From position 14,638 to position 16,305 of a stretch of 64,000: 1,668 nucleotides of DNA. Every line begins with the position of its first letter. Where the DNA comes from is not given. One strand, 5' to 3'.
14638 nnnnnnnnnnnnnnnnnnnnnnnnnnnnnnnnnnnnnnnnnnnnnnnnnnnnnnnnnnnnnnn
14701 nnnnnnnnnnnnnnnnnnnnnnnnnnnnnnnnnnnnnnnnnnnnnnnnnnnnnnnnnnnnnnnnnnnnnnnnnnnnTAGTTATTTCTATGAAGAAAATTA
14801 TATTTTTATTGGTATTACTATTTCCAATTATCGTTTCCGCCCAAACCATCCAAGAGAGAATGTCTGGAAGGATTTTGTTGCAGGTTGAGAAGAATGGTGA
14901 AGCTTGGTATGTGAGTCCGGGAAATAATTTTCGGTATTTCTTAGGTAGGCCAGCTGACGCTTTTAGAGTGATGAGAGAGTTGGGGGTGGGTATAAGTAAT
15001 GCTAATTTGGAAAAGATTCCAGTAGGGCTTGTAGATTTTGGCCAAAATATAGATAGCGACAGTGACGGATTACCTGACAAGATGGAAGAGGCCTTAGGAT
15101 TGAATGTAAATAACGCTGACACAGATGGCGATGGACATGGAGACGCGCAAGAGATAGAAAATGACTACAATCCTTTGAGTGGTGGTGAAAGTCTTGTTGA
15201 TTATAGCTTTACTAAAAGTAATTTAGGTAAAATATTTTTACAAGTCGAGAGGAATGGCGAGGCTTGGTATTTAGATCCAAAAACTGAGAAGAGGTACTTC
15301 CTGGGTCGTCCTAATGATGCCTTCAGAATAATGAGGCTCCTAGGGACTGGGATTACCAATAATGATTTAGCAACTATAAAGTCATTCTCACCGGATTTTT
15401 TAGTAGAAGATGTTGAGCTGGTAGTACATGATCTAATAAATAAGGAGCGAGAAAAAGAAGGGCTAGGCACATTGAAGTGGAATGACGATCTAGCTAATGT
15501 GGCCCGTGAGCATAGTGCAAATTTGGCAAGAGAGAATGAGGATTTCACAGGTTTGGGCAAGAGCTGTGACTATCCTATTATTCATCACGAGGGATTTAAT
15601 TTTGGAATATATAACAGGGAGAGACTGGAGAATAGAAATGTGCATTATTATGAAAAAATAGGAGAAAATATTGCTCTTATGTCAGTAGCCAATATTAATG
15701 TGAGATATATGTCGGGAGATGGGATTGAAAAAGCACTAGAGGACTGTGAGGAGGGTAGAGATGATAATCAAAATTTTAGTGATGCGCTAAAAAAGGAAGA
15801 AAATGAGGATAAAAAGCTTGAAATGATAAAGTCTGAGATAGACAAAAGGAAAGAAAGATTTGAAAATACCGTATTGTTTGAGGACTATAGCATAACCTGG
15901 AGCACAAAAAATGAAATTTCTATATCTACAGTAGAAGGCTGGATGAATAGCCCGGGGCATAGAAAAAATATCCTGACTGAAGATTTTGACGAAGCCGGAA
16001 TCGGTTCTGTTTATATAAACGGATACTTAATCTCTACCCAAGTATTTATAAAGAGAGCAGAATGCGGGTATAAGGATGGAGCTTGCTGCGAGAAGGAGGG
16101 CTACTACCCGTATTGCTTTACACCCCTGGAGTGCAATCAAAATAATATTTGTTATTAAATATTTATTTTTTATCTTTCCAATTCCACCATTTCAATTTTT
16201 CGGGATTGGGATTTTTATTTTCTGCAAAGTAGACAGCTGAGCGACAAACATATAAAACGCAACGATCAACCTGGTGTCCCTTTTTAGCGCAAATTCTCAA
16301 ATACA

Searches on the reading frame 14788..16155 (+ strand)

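Call 29: search_protein_families(library=pfam, proteins=[window:14788-16155:+], max_evalue=0.001)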
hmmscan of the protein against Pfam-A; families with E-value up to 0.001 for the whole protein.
window:14788-16155:+ (456 aa): 1 family
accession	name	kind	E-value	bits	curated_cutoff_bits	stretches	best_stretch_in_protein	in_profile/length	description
PF00188.32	CAP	-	4.1e-14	53.9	21.1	2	215-254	2-38/117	Cysteine-rich secretory protein family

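Call 72: search_protein_families(library=ncbifam, proteins=[window:14788-16155:+], max_evalue=1)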
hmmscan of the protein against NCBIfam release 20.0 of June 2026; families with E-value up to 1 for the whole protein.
window:14788-16155:+ (456 aa): 4 families
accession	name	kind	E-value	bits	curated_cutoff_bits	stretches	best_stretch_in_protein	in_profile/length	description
TIGR02909.1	spore_YkwD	subfamily_domain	1.2e-16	60.8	171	2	375-422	79-127/127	uncharacterized protein, YkwD family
NF033765.2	gliding_CglD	equivalog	1.6e-06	26.2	400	1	88-134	265-311/1124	adventurous gliding motility lipoprotein CglD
NF047639.1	throspo3_MtsD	equivalog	9.5e-05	20.7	800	1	88-131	481-529/651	cell-cell cohesion protein MtsD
NF052539.1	DivAsocLipDalA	equivalog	0.00021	21.2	200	1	207-250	45-88/169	divisome-associated lipoprotein DalA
